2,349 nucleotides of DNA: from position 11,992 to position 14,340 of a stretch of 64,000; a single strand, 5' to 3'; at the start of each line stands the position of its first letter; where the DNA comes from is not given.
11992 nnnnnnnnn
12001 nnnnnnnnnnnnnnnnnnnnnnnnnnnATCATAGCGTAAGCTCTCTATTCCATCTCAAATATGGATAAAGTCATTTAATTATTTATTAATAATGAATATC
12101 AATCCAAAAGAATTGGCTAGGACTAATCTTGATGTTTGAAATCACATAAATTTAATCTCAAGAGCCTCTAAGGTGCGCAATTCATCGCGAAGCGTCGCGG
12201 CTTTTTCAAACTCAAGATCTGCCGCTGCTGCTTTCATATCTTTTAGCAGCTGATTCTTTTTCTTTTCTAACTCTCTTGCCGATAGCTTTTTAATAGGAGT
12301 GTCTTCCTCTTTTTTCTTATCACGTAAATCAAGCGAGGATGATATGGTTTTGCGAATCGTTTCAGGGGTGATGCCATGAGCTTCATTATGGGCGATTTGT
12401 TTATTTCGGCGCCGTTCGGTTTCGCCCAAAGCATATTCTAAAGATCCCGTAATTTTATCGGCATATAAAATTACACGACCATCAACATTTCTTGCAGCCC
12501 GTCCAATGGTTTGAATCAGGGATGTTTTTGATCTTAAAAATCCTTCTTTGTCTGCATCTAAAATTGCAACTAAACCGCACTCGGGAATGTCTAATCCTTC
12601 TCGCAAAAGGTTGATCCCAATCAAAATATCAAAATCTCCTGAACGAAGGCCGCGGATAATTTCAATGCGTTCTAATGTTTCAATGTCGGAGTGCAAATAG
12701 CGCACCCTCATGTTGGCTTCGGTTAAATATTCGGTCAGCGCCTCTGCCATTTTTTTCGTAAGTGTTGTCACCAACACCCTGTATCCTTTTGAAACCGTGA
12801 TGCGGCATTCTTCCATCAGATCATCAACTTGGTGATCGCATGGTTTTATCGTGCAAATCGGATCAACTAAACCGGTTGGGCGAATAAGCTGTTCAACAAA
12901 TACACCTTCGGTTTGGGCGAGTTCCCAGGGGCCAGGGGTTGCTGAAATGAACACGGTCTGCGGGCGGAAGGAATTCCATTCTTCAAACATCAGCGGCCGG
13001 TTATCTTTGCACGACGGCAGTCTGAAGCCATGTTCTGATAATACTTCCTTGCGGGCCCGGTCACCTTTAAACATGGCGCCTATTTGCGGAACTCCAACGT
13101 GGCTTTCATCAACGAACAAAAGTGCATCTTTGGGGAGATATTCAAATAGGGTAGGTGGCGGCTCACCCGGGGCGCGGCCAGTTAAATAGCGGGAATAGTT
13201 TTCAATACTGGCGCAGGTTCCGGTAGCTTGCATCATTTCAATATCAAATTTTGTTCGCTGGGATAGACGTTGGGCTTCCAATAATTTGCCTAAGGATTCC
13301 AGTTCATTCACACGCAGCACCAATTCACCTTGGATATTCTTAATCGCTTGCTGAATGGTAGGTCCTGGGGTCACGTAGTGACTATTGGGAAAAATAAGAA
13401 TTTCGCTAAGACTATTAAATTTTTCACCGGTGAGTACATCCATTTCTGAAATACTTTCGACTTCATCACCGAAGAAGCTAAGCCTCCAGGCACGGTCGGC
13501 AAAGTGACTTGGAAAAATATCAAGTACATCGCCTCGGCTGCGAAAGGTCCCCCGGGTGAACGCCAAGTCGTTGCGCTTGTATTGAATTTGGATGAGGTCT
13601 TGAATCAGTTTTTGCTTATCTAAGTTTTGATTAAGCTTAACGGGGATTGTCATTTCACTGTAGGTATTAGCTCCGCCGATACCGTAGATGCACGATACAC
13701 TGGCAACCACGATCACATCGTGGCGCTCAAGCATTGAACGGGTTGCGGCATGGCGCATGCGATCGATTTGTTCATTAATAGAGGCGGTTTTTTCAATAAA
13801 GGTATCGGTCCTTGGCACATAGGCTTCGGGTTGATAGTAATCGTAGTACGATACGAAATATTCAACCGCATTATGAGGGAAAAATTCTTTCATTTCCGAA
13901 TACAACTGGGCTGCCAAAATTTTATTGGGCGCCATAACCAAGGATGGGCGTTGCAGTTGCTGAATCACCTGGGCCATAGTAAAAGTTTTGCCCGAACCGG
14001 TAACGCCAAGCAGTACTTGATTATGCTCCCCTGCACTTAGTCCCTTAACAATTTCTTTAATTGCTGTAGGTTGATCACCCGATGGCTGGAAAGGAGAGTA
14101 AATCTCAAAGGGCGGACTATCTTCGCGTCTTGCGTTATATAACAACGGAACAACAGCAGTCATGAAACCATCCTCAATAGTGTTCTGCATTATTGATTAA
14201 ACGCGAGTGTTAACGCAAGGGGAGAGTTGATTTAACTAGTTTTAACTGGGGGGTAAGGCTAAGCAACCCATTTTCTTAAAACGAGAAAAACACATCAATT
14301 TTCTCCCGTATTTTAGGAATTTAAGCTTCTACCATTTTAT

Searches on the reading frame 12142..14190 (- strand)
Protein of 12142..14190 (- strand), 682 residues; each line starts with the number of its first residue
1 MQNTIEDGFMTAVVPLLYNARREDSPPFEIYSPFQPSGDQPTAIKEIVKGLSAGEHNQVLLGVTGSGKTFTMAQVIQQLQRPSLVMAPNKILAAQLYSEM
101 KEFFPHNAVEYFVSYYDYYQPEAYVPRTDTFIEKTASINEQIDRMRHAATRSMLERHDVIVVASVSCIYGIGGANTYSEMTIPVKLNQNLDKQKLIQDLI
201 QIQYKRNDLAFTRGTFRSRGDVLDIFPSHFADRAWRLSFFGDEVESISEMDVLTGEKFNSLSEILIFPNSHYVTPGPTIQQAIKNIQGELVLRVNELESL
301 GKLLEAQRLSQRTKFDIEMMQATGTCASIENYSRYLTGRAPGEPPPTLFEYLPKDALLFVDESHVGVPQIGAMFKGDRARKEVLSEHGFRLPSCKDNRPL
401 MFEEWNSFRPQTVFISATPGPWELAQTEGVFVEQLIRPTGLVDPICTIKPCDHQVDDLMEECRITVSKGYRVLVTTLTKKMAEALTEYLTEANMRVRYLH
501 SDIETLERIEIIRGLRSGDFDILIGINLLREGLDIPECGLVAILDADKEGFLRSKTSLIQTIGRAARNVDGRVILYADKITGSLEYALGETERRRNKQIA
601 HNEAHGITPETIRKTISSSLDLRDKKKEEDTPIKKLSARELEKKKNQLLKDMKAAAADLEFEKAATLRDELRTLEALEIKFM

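Call 10: search_protein_families(library=pfam, proteins=[window:12142-14190:-], max_evalue=0.001)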
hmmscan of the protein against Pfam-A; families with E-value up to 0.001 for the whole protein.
window:12142-14190:- (682 aa): 7 families
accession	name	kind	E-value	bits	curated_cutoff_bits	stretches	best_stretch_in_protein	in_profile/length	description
PF17757.6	UvrB_inter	-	1.1e-31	109.2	22.9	1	183-272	2-91/91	UvrB interaction domain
PF00271.37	Helicase_C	-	2e-20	73.5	23.5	1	457-568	5-109/110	Helicase conserved C-terminal domain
PF12344.14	UvrB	-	3.9e-20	71.9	27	1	575-616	1-42/43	Ultra-violet resistance protein B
PF04851.21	ResIII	-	1e-11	45.5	22.5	1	39-142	7-114/164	Type III restriction enzyme, res subunit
PF00270.35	DEAD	-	8.6e-08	32.5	26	1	40-110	4-75/167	DEAD/DEAH box helicase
PF02151.25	UVR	-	1.9e-05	24.7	21.5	1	642-676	1-35/36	UvrB/uvrC motif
PF13604.12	AAA_30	-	0.00017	21.8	27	0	39-99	5-65/191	AAA domain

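Call 16: find_homologous_proteins(query=window:12142-14190:-, max_evalue=1e-100)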
Query window:12142-14190:- (682 aa): 8000 proteins with E <= 1e-100 among 8000 candidates; the best 120 are listed.
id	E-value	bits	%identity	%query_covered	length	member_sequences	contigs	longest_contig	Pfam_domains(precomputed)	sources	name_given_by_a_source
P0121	0.0e+0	1535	100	100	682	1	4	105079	PF00270.36,PF02151.26,PF17757.7,PF00271.38,PF27431.1,PF04851.22,PF12344.15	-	-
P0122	0.0e+0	1529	100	100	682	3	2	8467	PF00270.36,PF02151.26,PF17757.7,PF00271.38,PF27431.1,PF04851.22,PF12344.15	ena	-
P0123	0.0e+0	1351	88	99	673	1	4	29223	PF00270.36,PF02151.26,PF17757.7,PF00271.38,PF27431.1,PF04851.22,PF12344.15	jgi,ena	-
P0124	0.0e+0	1350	88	98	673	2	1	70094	PF00270.36,PF02151.26,PF14814.12,PF17757.7,PF00271.38,PF27431.1,PF04851.22,PF12344.15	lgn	-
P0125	0.0e+0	1350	88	99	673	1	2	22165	PF00270.36,PF02151.26,PF17757.7,PF00271.38,PF27431.1,PF04851.22,PF12344.15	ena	-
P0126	0.0e+0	1350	88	99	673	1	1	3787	PF00270.36,PF02151.26,PF17757.7,PF00271.38,PF27431.1,PF04851.22,PF12344.15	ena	-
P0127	0.0e+0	1350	88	99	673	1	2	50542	PF00270.36,PF02151.26,PF17757.7,PF00271.38,PF27431.1,PF04851.22,PF12344.15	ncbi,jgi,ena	jgi:excinuclease ABC subunit B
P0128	0.0e+0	1349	88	99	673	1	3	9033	PF00270.36,PF02151.26,PF17757.7,PF00271.38,PF27431.1,PF04851.22,PF12344.15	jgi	jgi:excinuclease ABC subunit B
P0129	0.0e+0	1349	88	99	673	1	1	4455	PF00270.36,PF02151.26,PF17757.7,PF00271.38,PF27431.1,PF04851.22,PF12344.15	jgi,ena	-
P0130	0.0e+0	1348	88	99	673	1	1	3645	PF00270.36,PF02151.26,PF17757.7,PF00271.38,PF27431.1,PF04851.22,PF12344.15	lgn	-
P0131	0.0e+0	1347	88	99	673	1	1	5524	PF00270.36,PF02151.26,PF17757.7,PF00271.38,PF27431.1,PF04851.22,PF12344.15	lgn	-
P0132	0.0e+0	1347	88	99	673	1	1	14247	PF00270.36,PF02151.26,PF17757.7,PF00271.38,PF27431.1,PF04851.22,PF12344.15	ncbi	-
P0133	0.0e+0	1346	88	99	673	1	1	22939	PF00270.36,PF02151.26,PF17757.7,PF00271.38,PF27431.1,PF04851.22,PF12344.15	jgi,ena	-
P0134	0.0e+0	1344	88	99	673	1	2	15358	PF00270.36,PF02151.26,PF17757.7,PF00271.38,PF27431.1,PF04851.22,PF12344.15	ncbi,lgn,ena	-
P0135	0.0e+0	1344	88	99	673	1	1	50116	PF00270.36,PF02151.26,PF17757.7,PF00271.38,PF27431.1,PF04851.22,PF12344.15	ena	-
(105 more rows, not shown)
